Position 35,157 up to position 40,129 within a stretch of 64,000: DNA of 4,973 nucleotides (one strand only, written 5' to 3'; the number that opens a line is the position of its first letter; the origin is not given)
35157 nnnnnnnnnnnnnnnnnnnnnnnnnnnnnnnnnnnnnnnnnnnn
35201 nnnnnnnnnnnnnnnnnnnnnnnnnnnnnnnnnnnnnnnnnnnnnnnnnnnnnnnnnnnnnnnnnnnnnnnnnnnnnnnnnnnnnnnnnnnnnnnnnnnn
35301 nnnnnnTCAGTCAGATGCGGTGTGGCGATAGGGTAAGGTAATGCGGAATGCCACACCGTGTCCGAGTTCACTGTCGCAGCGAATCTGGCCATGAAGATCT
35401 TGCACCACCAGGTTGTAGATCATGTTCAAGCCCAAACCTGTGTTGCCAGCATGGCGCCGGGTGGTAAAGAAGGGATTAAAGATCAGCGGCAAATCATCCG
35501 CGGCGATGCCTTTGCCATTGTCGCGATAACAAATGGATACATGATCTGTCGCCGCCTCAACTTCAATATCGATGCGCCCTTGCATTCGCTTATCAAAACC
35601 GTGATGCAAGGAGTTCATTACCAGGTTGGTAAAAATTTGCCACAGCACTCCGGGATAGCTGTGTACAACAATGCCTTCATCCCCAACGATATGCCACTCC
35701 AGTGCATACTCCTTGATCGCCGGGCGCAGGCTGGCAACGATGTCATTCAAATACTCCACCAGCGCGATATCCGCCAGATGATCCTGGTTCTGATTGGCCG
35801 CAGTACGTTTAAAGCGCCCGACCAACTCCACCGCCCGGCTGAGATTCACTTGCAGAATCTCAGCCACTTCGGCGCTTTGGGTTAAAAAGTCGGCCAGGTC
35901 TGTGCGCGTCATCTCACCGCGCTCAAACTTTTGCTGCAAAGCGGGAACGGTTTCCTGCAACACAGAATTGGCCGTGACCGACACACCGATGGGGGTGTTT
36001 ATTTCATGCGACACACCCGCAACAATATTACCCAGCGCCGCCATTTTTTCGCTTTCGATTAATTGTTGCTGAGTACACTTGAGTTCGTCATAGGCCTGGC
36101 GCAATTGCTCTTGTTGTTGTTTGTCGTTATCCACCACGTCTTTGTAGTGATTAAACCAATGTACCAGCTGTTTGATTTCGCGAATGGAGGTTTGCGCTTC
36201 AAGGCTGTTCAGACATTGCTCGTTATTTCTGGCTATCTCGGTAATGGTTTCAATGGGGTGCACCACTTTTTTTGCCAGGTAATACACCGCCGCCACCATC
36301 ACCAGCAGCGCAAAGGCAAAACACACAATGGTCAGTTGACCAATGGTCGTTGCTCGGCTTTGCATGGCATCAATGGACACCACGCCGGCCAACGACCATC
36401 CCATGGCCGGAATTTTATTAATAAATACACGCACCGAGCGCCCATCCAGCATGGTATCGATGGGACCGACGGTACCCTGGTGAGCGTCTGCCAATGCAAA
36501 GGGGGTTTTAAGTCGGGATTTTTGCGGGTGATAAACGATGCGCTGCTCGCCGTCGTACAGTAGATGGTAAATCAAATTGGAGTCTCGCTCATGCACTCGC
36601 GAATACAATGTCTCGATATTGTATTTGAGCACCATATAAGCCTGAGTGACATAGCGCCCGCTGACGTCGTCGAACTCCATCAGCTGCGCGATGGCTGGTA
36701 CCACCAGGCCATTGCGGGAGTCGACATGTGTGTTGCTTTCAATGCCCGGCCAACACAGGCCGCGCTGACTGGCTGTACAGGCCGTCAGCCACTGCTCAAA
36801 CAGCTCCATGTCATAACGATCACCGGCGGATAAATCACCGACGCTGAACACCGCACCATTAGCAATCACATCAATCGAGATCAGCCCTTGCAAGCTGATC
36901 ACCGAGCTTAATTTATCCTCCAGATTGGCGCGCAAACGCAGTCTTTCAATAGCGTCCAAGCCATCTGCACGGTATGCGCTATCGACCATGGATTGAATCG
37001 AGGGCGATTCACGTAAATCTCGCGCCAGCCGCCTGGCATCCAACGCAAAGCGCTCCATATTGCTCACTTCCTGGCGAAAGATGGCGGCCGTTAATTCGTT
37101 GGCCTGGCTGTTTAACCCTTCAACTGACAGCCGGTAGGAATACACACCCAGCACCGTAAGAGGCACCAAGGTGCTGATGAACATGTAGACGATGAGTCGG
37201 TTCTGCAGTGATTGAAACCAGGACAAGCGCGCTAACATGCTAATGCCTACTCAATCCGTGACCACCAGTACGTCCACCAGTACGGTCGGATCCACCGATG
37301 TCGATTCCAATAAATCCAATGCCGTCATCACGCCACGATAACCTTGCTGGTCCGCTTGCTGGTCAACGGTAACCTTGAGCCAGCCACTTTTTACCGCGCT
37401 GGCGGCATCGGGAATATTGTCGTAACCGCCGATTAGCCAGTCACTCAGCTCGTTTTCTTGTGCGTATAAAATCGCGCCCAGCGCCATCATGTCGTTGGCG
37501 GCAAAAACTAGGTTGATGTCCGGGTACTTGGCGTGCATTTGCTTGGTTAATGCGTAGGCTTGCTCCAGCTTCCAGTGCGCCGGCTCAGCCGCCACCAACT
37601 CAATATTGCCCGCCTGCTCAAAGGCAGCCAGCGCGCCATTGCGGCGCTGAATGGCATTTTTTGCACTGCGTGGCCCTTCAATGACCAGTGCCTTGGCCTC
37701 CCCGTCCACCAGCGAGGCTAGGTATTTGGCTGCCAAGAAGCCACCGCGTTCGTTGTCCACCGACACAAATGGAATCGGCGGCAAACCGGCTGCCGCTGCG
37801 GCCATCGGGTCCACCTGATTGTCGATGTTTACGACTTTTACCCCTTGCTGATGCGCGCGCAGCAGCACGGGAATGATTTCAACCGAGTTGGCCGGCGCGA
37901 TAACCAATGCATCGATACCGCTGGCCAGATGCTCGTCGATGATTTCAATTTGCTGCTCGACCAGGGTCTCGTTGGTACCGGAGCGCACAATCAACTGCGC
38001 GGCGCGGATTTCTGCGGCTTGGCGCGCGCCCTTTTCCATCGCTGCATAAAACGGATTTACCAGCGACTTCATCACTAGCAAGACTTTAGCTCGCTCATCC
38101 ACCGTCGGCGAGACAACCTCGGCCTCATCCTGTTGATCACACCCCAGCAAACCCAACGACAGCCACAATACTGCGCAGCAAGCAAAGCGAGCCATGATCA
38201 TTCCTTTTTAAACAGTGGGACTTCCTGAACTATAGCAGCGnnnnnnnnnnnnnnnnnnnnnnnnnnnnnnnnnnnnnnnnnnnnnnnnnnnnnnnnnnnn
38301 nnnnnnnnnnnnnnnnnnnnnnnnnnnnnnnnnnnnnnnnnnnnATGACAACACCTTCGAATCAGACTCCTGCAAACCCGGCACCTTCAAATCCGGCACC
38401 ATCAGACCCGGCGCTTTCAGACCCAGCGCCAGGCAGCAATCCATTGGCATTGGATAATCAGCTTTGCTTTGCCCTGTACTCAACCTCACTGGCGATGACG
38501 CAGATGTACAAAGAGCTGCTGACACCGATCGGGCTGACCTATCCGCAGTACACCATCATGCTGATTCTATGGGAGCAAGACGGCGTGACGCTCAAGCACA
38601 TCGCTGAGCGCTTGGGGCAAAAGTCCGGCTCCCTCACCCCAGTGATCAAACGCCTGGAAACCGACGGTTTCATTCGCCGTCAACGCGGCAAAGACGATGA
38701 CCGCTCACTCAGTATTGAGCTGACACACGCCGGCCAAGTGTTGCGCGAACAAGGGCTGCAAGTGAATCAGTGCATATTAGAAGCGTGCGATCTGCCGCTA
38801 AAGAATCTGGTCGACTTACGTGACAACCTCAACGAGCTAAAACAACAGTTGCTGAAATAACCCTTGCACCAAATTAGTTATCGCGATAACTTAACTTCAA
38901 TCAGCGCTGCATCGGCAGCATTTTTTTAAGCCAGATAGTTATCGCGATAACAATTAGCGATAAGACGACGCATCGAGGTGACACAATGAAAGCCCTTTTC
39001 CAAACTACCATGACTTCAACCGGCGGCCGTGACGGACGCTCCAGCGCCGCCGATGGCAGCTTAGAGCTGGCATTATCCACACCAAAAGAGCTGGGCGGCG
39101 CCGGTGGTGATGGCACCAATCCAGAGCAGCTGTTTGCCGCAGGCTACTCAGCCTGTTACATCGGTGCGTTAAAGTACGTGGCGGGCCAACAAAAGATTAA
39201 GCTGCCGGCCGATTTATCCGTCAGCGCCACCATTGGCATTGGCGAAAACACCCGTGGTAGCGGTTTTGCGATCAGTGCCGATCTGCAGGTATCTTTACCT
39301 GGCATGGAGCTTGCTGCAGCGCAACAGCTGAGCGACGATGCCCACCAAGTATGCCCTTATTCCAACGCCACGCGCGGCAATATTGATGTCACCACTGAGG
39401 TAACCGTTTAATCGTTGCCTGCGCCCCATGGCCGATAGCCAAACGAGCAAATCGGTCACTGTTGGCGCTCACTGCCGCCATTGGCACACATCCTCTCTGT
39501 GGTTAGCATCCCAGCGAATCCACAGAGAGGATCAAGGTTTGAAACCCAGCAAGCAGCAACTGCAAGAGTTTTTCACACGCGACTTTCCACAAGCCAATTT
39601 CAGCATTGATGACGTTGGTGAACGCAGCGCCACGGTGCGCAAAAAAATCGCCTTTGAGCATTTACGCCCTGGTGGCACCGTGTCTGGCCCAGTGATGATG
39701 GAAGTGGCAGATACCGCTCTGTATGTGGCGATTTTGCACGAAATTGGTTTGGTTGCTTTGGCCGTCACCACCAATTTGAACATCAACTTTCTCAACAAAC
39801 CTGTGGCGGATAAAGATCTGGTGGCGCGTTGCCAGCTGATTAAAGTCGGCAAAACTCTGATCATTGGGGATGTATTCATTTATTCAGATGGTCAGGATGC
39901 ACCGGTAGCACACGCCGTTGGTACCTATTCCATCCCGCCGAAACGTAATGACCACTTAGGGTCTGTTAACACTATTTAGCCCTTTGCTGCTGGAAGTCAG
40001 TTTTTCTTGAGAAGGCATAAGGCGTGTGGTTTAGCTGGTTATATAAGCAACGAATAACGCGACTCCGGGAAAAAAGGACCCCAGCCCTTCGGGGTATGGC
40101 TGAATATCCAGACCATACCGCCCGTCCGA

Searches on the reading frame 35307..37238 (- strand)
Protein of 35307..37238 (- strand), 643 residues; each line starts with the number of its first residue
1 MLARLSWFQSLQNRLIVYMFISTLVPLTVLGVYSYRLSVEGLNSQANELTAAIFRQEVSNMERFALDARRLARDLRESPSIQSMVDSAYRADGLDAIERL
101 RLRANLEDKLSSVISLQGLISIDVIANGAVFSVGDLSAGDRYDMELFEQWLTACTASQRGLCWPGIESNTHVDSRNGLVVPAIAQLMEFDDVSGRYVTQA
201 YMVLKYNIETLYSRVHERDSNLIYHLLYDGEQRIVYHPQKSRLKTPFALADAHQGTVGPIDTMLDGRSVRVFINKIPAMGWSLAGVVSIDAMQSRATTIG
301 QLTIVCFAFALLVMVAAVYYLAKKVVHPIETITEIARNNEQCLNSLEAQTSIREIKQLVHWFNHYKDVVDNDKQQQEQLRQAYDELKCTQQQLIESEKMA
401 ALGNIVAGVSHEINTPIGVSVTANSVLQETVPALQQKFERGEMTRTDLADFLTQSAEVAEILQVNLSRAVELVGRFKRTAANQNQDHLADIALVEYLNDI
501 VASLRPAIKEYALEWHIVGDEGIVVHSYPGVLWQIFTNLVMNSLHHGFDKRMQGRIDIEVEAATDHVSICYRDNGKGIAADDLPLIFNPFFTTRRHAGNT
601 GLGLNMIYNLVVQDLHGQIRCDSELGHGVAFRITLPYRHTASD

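Call 7: search_protein_families(library=ncbifam, proteins=[window:35307-37238:-], max_evalue=0.00001)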
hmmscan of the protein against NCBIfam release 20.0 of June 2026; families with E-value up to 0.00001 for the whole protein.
window:35307-37238:- (643 aa): 70 families (the best 25 are shown)
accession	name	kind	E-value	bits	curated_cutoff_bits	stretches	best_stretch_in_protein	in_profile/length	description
NF008468.0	PRK11360.1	equivalog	2.3e-27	95.7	646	1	386-641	380-612/616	two-component system sensor histidine kinase AtoS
NF038348.1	T2SS_HK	subfamily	3.2e-27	95.2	450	1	366-638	294-574/574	histidine kinase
NF007688.0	PRK10364.1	equivalog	4.3e-27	95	479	1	389-640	227-454/460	two-component system sensor histidine kinase ZraS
NF046044.1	PnpS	equivalog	1.7e-25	89.9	400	1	404-636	172-390/390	two-component system histidine kinase PnpS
NF010411.0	PRK13837.1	equivalog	3e-24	85.1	647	1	379-640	427-678/828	two-component system VirA-like sensor kinase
NF047497.1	HK_LIC_12097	equivalog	1.8e-23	82.9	500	1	394-637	142-366/367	LIC_12097 family sensor histidine kinase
NF011874.0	PRK15347.1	equivalog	2e-22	79.1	852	1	264-639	259-616/921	two component system sensor kinase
NF046020.1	HisKinCckABruc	equivalog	9.1e-22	76.7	1000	1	563-639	634-709/868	cell cycle histidine kinase CckA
NF052574.1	HisKinEspCMyxo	equivalog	1.2e-21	76.6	1200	1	389-638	404-638/785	serine histidine kinase EspC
NF033092.0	HK_WalK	equivalog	1.5e-20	73.3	725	1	388-637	362-594/594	cell wall metabolism sensor histidine kinase WalK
TIGR02966.1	phoR_proteo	equivalog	1.1e-19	70.6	334.2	1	404-634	116-332/333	phosphate regulon sensor histidine kinase PhoR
NF052573.1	HisKinEspAMyxo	equivalog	6.4e-19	67.5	1400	1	385-637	367-611/755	serine histidine kinase EspA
NF040750.1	tetrathio_HK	equivalog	8.5e-18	64.1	750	1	374-621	310-538/555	tetrathionate respiration histidine kinase TtrS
NF033091.0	HK_VanS_ACDEFG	equivalog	9.5e-18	64.3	400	1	374-636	48-293/293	vancomycin resistance histidine kinase VanS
NF046026.1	HisKinCckACaul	equivalog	1.1e-17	63.5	1000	1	563-640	459-535/678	cell cycle histidine kinase CckA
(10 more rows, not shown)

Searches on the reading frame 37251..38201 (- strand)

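Call 89: search_protein_families(library=pfam, proteins=[window:37251-38201:-], max_evalue=0.0001)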
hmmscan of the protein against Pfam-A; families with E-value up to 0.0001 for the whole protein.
window:37251-38201:- (316 aa): 3 families
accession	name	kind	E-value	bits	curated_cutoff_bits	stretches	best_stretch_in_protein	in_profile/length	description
PF13407.12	Peripla_BP_4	-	1.2e-48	166.3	35.1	1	41-299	2-255/258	Periplasmic binding protein domain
PF00532.27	Peripla_BP_1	-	8.7e-20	71.8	22.2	1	39-251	3-205/281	Periplasmic binding proteins and sugar binding domain of LacI family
PF13377.12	Peripla_BP_3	-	8.8e-08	32.8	26.5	0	175-306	18-153/167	Periplasmic binding protein-like domain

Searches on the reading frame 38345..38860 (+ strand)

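Call 89: search_protein_families(library=pfam, proteins=[window:38345-38860:+], max_evalue=0.0001)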
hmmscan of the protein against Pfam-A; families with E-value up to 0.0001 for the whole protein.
window:38345-38860:+ (171 aa): 4 families
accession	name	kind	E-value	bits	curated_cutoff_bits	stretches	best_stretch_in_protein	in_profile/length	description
PF01047.28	MarR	-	7.4e-17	61.4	24.6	1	64-121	1-58/59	MarR family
PF22381.2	Staph_reg_Sar_Rot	-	1e-14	54.8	27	1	53-131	1-79/85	Transcriptional regulator SarA/Rot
PF12802.13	MarR_2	-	1e-09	38.8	27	1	63-121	2-61/61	MarR family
PF13463.12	HTH_27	-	1.1e-05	26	22.2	1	64-130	1-68/68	Winged helix DNA-binding domain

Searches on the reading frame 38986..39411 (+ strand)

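Call 89: search_protein_families(library=pfam, proteins=[window:38986-39411:+], max_evalue=0.0001)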
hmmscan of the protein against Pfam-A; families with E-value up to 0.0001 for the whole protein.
window:38986-39411:+ (141 aa): 1 family
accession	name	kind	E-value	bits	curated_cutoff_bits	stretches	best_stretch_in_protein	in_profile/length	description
PF02566.24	OsmC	-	2.1e-16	60.6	27.5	1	40-138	2-100/100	OsmC-like protein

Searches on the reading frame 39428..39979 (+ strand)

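Call 89: search_protein_families(library=pfam, proteins=[window:39428-39979:+], max_evalue=0.0001)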
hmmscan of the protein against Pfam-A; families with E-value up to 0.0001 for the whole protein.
window:39428-39979:+ (183 aa): 1 family
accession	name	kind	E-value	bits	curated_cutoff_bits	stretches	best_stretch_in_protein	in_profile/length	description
PF03061.28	4HBT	-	1.4e-11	44.9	20.6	1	82-156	1-75/79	Thioesterase superfamily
